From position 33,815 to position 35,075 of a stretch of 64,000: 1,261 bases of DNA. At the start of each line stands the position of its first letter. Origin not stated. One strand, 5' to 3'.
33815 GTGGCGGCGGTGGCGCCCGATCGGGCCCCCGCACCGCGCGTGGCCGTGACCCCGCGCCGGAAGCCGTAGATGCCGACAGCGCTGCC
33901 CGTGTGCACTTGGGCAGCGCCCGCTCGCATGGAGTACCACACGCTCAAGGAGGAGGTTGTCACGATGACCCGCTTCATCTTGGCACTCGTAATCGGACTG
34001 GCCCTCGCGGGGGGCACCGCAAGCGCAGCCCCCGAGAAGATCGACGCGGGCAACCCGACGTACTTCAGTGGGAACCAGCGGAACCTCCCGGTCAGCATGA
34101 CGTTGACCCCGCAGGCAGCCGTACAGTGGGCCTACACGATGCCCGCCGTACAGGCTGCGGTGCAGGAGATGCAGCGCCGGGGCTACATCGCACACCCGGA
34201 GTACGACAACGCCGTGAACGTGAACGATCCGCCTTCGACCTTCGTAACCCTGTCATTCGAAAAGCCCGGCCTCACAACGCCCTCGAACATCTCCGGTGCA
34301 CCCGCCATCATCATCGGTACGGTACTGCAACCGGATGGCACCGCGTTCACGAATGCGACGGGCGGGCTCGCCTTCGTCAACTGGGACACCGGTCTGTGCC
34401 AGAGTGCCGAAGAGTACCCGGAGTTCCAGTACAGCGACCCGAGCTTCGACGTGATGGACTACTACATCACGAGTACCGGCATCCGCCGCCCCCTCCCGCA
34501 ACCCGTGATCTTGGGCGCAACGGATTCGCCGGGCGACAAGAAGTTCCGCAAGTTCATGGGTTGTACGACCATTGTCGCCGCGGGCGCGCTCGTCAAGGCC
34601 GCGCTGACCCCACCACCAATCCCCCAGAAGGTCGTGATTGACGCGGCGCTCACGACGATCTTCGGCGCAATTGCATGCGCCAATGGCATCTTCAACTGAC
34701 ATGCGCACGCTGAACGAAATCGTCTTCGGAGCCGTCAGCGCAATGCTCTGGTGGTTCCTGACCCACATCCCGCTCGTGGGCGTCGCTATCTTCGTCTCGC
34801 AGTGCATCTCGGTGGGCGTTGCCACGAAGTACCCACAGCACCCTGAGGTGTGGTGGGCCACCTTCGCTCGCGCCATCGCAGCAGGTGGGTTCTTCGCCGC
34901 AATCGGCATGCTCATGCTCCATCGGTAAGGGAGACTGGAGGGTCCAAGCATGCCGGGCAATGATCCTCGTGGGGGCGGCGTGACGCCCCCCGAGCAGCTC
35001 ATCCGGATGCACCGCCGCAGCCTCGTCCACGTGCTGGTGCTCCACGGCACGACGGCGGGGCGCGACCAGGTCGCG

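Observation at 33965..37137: Two paralogous cassettes pairing a secreted Gly-zipper protein with a small 2-TM protein (candidate toxin/immunity-like or novel envelope module)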

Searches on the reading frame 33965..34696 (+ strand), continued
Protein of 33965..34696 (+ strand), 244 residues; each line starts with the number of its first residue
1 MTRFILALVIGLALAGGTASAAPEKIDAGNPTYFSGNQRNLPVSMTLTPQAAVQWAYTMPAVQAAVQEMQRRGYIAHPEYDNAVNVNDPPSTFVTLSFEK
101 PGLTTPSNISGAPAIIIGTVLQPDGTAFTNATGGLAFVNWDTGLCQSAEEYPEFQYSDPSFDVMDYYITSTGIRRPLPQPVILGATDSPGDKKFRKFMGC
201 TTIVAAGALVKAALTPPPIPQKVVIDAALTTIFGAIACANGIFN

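Call 58: search_protein_families(library=pfam, alignment_id=A3, max_evalue=0.01)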
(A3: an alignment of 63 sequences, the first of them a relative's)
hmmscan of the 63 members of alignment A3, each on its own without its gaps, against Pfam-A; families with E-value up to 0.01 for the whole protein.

A. member 1, P0001 (244 aa): 0 families

B. families by the number of members that match (of 63 scanned): 2 families
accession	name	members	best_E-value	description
PF25798.1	NED_Nanos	1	0.0034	Nanos effector domain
PF01006.25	HCV_NS4a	1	0.0074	Hepatitis C virus non-structural protein NS4a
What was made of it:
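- On Glycine zipper 2TM / Gly-zipper Pfam families (PF05433, PF13488, PF13441, PF13436): None appears among the 63 members scanned at E<=0.01 (call 58).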

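Call 59: search_protein_families(library=padloc, proteins=[window:33965-34696:+], max_evalue=0.1)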
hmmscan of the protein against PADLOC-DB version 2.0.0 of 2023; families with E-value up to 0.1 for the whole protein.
window:33965-34696:+ (244 aa): 0 families

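Call 60: search_protein_families(library=phrogs, proteins=[window:33965-34696:+], max_evalue=0.1)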
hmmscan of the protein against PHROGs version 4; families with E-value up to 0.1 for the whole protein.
window:33965-34696:+ (244 aa): 0 families

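Call 74: find_encoding_contigs(protein=P0044, flank=5000, max_places=2)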
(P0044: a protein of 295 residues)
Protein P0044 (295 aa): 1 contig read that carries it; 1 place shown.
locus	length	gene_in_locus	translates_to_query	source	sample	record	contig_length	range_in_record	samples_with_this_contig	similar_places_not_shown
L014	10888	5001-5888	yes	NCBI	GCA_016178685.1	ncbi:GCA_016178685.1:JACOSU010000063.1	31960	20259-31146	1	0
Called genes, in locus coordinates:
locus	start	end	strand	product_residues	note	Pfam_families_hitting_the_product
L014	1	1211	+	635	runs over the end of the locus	PF00662:Proton_antipo_N, PF00361:Proton_antipo_M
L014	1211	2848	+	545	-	PF00361:Proton_antipo_M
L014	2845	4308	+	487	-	PF00361:Proton_antipo_M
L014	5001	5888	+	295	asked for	-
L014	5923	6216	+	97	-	-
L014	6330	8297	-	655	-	PF07719:TPR_2 (faint)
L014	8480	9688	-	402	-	PF03453:MoeA_N, PF00994:MoCF_biosynth, PF03454:MoeA_C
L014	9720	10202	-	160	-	PF01967:MoaC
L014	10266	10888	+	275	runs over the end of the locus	PF06790:UPF0259 (weak), PF25231:DUF7847 (weak)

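Call 75: find_encoding_contigs(protein=P0107, flank=5000, max_places=2)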
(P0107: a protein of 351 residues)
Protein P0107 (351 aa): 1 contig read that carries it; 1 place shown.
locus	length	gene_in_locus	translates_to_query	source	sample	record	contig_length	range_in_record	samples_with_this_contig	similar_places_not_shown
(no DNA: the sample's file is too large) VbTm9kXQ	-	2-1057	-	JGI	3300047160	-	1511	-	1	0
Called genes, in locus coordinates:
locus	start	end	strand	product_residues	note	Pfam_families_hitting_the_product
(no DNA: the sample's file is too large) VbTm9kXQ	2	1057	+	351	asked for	?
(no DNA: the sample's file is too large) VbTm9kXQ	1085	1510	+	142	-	?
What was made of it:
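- The exception (call 75) has a downstream ORF of at least 142 aa, cut by the contig end.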

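Call 76: find_encoding_contigs(protein=P0051, flank=5000, max_places=2)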
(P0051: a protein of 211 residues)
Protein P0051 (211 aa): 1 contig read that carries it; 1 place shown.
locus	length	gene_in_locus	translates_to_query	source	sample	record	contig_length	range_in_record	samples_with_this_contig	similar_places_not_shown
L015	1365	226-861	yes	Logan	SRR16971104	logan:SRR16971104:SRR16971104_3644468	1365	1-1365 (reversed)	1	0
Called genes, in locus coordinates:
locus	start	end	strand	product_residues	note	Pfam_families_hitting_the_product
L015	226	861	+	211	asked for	-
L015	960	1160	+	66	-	-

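Call 85: find_related_loci(query=A5, collection=viral_contigs, flank=5000)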
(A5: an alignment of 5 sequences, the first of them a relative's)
Query A5 (244 aa) in viral_contigs; peptide patterns used: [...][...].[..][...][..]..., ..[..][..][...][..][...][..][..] (x = any residue, [..] = any of these).
125 stretches matched a pattern, but none encodes a relative of the query by tblastn (E <= 1e-3).

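Call 87: search_dna_similar(query=window:33965-34696:+, collection=plasmids, mode=protein, max_evalue=0.001, max_rows=10)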
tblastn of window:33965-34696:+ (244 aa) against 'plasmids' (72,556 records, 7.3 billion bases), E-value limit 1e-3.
No match.

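Call 90: list_cluster_members(proteins=[P0008, P0010, P0011, P0012, P0014, P0016, P0018, P0044, P0029, P0037])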
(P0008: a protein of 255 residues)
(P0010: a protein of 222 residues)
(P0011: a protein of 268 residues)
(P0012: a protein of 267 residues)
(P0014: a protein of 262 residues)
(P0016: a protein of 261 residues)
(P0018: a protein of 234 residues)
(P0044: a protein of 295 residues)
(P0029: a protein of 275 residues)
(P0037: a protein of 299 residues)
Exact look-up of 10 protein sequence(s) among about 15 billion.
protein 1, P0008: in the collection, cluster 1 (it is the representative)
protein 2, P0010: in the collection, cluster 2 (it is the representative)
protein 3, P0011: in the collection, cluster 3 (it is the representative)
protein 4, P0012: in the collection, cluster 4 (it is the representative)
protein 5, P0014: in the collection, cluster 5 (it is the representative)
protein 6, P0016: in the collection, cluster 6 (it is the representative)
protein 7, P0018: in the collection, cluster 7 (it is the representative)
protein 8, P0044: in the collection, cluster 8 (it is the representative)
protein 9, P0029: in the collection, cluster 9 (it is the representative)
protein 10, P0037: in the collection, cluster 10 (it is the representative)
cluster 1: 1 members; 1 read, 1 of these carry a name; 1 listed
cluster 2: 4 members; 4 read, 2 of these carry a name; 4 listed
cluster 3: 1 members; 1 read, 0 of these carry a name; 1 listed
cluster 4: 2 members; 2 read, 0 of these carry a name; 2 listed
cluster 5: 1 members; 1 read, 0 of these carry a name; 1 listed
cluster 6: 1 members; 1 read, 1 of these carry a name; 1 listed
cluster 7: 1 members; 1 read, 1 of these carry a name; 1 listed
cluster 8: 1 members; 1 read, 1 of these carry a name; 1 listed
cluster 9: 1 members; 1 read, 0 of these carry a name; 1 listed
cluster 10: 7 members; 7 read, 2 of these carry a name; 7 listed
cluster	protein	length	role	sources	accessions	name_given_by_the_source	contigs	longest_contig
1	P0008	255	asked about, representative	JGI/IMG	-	hypothetical protein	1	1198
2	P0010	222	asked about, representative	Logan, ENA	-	-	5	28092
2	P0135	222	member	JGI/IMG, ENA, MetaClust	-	\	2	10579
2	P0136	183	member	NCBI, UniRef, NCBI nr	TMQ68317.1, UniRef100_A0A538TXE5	MAG: hypothetical protein E6K78_01605 [Candidatus Eisenbacteria bacterium] | Uncharacterized protein n=1 Tax=Eiseniibacteriota bacterium TaxID=2212470 ...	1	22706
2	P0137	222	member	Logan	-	-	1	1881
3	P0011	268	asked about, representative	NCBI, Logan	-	-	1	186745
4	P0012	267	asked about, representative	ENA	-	-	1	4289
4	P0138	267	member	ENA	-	-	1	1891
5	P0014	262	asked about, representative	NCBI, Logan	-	-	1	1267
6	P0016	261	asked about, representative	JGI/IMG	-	hypothetical protein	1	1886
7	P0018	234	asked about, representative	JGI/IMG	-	hypothetical protein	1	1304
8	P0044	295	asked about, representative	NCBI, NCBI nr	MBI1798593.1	MAG: hypothetical protein HYR73_02780 [Candidatus Eisenbacteria bacterium] | hypothetical protein [Candidatus Eisenbacteria bacterium]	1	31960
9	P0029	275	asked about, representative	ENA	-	-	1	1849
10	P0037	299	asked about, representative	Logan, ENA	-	-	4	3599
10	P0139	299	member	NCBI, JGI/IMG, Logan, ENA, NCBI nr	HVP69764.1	MAG TPA: hypothetical protein VMS45_00490 [Gemmatimonadaceae bacterium] | hypothetical protein [Gemmatimonadaceae bacterium]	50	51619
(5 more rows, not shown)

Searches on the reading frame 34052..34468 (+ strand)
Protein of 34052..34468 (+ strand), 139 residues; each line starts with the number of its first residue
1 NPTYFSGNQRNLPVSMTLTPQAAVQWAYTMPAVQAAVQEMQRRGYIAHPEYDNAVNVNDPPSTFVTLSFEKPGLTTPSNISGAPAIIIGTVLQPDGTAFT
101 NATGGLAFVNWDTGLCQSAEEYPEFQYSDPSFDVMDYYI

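Call 69: predict_structure(alignment_id=A11)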
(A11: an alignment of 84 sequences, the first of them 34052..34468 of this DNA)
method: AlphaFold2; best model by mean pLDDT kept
length: 139 residues; sequences in the alignment: 84
mean_pLDDT: 95.7   pTM: 0.88
mean pLDDT of the five models: 95.7, 95.6, 95.5, 95.4, 95.4
residues with pLDDT >= 90: 132; 70-90: 3; 50-70: 3; < 50: 1
segments of 3 or more residues with pLDDT < 50: none
pLDDT, mean of each block of 10 residues (from residue 1): 92 98 98 98 98 98 99 97 98 97 97 97 94 77
secondary structure, 60 per line:
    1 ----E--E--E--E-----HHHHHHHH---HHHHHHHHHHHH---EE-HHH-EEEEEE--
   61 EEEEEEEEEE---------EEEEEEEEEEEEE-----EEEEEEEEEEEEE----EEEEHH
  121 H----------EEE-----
elements in order: H20-27 H31-42 E53-58 E61-70 E80-92 E98-110 E115-118 E132-134
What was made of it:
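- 34052..34468 (+): A: conserved alpha+beta domain (residues 30-168). Motifs: LPxG, MPxVQxA, RGY, D, FEKPG, PxIxVxT, TxVxGG, DxSF. The AF2 domain model has pLDDT 95.7 and pTM 0.88 (call 69).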

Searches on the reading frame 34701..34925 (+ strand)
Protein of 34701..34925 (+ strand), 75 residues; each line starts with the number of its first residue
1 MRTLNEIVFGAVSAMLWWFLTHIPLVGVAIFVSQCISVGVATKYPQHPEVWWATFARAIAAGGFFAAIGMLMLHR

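Call 6: search_protein_families(library=pfam, proteins=[window:34701-34925:+], max_evalue=1)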
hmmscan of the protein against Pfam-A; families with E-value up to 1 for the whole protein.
window:34701-34925:+ (75 aa): 0 families

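Call 7: search_protein_families(library=ncbifam, proteins=[window:34701-34925:+], max_evalue=1)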
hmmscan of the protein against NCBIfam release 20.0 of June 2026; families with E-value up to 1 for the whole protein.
window:34701-34925:+ (75 aa): 0 families

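Call 59: search_protein_families(library=padloc, proteins=[window:34701-34925:+], max_evalue=0.1)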
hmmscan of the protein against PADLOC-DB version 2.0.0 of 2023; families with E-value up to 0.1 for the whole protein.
window:34701-34925:+ (75 aa): 0 families

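Call 60: search_protein_families(library=phrogs, proteins=[window:34701-34925:+], max_evalue=0.1)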
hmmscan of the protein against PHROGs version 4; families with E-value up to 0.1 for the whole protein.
window:34701-34925:+ (75 aa): 0 families

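Call 89: search_protein_families(library=pfam, alignment_id=A7, max_evalue=1)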
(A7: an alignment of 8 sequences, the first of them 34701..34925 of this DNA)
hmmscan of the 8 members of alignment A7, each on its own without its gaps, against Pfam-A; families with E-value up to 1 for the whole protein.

A. member 1, window:34701-34925:+ (75 aa): 0 families

B. families by the number of members that match (of 8 scanned): 6 families
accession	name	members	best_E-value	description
PF01040.23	UbiA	2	0.00014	UbiA prenyltransferase family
PF06738.18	ThrE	1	0.0056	Putative threonine/serine exporter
PF23809.1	Phage_holin_9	1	0.048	Bacteriophage holin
PF03203.19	MerC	1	0.22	MerC mercury resistance protein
PF13567.11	DUF4131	1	0.6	Domain of unknown function (DUF4131)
PF04932.20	Wzy_C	1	0.91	O-Antigen ligase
